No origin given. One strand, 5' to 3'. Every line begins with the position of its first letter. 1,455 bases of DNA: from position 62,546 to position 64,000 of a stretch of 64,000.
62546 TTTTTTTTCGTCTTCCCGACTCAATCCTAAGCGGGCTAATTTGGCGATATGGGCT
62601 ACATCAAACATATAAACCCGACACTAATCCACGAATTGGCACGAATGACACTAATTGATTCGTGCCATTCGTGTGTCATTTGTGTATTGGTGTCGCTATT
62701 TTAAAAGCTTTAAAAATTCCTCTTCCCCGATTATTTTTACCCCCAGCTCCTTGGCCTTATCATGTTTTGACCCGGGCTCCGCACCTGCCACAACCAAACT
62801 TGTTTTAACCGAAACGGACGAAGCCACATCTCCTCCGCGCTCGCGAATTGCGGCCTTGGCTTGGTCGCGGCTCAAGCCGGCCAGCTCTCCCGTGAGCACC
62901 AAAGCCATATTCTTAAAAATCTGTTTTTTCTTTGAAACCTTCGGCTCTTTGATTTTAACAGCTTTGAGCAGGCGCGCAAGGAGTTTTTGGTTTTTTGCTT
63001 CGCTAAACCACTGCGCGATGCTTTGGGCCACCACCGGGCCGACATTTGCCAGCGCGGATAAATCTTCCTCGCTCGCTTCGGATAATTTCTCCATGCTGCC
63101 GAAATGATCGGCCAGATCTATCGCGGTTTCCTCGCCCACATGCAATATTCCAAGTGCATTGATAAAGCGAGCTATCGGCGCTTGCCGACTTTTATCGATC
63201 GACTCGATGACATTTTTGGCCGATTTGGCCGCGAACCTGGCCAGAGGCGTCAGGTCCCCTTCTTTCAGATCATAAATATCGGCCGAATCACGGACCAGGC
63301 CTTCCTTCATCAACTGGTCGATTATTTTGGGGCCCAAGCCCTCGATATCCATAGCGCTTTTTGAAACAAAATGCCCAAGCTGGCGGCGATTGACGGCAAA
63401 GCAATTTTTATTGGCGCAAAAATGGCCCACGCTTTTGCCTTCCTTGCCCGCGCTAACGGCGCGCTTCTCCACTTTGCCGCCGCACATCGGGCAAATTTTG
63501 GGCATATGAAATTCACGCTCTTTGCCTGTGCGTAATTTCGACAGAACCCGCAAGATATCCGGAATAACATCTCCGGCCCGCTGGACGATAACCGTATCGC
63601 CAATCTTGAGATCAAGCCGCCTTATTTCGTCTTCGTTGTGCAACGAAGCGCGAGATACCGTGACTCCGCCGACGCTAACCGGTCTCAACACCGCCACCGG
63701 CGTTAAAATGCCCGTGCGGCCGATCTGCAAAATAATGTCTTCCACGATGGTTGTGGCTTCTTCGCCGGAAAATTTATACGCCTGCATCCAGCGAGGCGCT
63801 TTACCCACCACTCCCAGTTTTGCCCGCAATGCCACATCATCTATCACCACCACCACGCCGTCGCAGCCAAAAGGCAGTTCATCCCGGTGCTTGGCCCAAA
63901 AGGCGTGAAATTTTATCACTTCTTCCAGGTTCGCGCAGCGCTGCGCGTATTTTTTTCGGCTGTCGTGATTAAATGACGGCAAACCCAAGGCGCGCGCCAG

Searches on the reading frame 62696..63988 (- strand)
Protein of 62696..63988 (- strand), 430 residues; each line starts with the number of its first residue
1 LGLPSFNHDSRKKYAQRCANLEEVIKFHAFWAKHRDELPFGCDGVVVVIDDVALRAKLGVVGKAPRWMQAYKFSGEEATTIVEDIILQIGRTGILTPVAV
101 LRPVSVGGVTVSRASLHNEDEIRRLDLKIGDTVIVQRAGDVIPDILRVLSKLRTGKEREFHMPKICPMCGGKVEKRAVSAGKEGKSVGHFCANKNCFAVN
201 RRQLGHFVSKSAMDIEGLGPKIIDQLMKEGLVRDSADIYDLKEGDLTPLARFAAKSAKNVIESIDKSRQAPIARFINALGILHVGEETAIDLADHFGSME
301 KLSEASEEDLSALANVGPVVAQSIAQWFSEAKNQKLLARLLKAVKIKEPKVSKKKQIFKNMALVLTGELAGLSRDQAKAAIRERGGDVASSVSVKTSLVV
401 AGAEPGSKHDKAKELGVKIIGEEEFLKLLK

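Call 62: find_encoding_contigs(protein=window:62696-63988:-, flank=10000, max_places=1)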
Protein window:62696-63988:- (430 aa): no gene with exactly this product is on record in the collection.
